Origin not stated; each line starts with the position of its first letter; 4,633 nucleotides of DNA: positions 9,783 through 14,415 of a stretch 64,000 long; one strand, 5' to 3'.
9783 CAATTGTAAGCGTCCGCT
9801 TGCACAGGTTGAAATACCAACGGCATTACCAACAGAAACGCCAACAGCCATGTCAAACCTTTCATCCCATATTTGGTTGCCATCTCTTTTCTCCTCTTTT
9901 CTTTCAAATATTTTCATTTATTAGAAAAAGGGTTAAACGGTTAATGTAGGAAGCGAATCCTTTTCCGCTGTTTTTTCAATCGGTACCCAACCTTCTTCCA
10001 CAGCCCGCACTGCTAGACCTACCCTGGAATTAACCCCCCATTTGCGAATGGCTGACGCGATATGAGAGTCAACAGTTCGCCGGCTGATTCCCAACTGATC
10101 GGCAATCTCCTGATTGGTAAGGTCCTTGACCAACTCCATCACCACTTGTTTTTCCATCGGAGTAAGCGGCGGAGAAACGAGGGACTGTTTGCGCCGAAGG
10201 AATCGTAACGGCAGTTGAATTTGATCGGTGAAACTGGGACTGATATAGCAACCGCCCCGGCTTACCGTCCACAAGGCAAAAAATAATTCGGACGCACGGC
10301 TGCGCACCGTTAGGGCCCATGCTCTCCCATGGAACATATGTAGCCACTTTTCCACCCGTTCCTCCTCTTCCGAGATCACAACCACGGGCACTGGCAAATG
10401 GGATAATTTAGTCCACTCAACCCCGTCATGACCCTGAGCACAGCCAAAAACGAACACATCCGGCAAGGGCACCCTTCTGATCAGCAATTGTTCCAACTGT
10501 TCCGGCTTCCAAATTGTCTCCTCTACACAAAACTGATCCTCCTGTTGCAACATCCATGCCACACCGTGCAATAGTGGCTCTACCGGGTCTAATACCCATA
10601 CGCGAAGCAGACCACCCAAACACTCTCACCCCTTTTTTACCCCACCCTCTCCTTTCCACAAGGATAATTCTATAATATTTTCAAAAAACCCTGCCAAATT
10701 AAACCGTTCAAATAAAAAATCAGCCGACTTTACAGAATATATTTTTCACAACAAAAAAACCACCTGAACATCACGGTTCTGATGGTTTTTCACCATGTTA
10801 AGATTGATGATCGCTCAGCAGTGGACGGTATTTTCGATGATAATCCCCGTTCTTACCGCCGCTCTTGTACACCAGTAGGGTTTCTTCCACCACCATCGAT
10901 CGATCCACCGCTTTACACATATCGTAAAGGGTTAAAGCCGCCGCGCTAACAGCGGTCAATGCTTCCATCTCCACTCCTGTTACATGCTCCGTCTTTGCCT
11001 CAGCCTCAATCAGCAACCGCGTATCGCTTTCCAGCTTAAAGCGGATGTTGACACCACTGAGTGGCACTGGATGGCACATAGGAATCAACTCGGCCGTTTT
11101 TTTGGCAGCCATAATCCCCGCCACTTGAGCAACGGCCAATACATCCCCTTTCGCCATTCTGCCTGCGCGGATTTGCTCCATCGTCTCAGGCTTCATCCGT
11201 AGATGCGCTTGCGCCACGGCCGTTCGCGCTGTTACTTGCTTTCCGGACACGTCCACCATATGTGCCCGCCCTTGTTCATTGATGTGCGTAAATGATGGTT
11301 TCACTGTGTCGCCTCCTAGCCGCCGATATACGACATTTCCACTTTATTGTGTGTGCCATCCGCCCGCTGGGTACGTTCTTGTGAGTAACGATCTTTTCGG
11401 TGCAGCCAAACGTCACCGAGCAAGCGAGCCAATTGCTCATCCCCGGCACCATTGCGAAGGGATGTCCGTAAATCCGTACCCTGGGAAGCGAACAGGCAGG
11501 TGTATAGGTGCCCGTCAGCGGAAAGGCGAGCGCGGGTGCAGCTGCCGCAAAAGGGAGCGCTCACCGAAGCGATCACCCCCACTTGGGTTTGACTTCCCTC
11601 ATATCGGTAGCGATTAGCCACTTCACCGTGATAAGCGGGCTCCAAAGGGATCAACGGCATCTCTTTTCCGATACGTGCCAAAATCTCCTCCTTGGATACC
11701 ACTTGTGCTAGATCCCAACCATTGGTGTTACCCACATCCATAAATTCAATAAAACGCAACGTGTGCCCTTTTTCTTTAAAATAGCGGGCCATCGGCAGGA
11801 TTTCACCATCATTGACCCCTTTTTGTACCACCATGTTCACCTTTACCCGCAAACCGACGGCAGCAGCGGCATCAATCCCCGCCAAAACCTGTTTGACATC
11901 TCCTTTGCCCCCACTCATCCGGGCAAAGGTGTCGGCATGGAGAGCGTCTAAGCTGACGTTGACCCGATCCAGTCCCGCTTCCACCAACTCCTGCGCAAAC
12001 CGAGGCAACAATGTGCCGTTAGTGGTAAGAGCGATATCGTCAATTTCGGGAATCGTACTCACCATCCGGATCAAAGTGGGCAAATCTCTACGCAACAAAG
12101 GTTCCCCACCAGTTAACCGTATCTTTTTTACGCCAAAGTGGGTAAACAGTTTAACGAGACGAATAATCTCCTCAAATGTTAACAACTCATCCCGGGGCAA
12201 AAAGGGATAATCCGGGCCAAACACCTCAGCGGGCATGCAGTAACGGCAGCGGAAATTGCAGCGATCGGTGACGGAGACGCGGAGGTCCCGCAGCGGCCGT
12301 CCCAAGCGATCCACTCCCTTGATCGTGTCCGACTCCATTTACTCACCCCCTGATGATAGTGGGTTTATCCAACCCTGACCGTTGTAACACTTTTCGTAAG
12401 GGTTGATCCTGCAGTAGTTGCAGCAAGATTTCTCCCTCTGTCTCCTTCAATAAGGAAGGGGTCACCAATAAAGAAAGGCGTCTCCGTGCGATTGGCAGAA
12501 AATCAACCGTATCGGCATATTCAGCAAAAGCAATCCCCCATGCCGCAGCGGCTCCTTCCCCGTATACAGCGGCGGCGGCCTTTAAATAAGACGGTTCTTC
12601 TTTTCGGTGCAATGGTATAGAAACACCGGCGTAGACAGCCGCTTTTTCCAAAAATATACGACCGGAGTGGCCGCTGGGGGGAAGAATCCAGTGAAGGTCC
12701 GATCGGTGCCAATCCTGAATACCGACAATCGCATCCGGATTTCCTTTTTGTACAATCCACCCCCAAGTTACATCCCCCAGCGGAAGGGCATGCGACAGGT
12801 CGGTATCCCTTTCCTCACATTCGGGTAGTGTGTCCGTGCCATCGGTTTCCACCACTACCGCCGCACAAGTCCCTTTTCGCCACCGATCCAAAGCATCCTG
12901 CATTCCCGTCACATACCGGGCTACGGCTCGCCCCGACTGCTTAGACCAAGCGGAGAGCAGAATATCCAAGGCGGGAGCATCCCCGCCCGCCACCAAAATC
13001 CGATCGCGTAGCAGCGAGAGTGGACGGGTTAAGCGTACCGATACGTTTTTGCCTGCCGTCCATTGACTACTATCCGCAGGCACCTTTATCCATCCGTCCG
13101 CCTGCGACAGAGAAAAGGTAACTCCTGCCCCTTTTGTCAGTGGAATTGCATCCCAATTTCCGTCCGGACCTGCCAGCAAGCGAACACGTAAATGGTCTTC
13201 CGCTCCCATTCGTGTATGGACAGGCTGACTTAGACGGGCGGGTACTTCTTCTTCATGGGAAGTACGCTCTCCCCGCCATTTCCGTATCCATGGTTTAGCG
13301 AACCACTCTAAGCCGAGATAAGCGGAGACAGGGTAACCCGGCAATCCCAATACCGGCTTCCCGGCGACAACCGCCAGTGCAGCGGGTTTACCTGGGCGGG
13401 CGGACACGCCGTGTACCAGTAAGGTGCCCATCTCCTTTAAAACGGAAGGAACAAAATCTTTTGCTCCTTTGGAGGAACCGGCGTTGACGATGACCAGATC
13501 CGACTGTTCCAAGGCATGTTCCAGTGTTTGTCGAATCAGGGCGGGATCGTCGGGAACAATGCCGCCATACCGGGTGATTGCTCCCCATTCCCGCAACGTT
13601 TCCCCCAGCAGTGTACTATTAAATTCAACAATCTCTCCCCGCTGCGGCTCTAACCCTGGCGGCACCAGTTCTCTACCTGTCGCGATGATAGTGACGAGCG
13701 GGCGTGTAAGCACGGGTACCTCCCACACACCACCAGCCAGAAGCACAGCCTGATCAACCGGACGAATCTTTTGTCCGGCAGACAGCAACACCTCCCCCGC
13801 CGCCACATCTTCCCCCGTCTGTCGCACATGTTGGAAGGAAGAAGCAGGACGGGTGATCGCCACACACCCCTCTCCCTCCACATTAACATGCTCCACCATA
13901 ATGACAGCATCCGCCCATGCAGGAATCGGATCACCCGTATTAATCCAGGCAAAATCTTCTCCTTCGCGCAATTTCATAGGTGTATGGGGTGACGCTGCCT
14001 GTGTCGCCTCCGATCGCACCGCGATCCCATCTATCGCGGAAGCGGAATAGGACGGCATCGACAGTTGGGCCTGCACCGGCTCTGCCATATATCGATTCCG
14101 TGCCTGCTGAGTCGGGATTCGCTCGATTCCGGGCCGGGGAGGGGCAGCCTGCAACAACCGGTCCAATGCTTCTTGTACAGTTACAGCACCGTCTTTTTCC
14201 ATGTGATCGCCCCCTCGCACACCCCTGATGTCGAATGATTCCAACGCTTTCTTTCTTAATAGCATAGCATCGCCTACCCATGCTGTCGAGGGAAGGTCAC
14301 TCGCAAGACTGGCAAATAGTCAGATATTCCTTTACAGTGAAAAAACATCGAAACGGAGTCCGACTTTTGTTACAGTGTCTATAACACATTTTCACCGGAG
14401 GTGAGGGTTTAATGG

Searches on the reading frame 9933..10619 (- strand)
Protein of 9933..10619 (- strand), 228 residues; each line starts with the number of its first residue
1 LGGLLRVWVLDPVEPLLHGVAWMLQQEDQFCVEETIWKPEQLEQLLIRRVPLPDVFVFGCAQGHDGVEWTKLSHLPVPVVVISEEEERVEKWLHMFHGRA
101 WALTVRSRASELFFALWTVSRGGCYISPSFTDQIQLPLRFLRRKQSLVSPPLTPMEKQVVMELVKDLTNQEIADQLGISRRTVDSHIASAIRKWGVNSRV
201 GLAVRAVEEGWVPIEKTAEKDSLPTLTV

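Call 5: search_protein_families(library=pfam, proteins=[window:9933-10619:-], max_evalue=0.01)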
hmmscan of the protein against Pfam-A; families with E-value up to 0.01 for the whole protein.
window:9933-10619:- (228 aa): 10 families
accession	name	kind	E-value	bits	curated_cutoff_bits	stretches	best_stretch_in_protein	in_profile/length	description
PF00196.25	GerE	-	4.9e-15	55.3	23.5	1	151-205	2-56/57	Bacterial regulatory proteins, luxR family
PF08281.18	Sigma70_r4_2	-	4.5e-07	29.8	25.7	1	156-192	15-52/54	Sigma-70, region 4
PF08279.18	HTH_11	-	7.4e-06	26.2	25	1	165-195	14-43/55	HTH domain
PF04545.22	Sigma70_r4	-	1.2e-05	25.1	24.1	1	152-193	5-47/50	Sigma-70, region 4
PF13384.12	HTH_23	-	1.7e-05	24.9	24.6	1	156-184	6-35/50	Homeodomain-like domain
PF04967.18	HTH_10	-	0.00038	20.6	23.1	1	165-193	22-50/53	HTH DNA binding domain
PF13518.12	HTH_28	-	0.001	19.5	25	1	158-187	4-33/52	Helix-turn-helix domain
PF13412.12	HTH_24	-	0.0023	17.9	21.9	1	167-188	18-39/48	Winged helix-turn-helix DNA-binding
PF13551.12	HTH_29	-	0.0045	17.5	28.1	0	158-188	3-34/64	Winged helix-turn helix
PF07638.17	Sigma70_ECF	-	0.0072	16.7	21.1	0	157-194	142-178/185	ECF sigma factor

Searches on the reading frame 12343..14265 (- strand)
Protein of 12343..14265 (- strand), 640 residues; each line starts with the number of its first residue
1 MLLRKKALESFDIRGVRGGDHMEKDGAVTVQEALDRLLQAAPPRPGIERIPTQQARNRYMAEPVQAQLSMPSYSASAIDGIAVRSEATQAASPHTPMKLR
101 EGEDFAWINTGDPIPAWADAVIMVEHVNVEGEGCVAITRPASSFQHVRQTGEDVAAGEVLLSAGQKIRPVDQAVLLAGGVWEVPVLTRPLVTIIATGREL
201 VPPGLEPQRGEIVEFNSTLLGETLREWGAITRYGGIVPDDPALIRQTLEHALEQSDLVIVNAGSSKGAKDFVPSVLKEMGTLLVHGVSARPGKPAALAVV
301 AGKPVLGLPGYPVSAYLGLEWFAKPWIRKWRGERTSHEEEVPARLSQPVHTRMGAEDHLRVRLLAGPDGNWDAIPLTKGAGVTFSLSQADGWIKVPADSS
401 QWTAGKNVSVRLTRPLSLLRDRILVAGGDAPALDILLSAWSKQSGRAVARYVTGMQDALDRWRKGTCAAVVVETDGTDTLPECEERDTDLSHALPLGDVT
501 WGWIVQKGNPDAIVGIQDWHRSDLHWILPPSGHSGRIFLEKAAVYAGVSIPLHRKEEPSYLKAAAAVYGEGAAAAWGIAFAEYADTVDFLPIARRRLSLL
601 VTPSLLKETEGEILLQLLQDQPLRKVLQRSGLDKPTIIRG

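Call 5: search_protein_families(library=pfam, proteins=[window:12343-14265:-], max_evalue=0.01)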
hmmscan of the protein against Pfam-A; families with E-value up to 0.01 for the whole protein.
window:12343-14265:- (640 aa): 5 families
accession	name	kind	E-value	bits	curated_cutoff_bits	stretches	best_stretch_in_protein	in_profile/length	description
PF03453.22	MoeA_N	-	5.7e-38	130.5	30.8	1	28-179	1-160/160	MoeA N-terminal region (domain I and II)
PF00994.29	MoCF_biosynth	-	6.7e-26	91.2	26.6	1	193-328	2-143/144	Probable molybdopterin binding domain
PF12727.12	PBP_like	-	5e-12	45.8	27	1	443-619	8-193/193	PBP superfamily domain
PF03454.20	MoeA_C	-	2.2e-10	41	22.1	1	343-410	2-69/72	MoeA C-terminal region (domain IV)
PF10686.14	YAcAr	-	0.0096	16.2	28.2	0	234-269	7-42/66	YspA, cpYpsA-related SLOG family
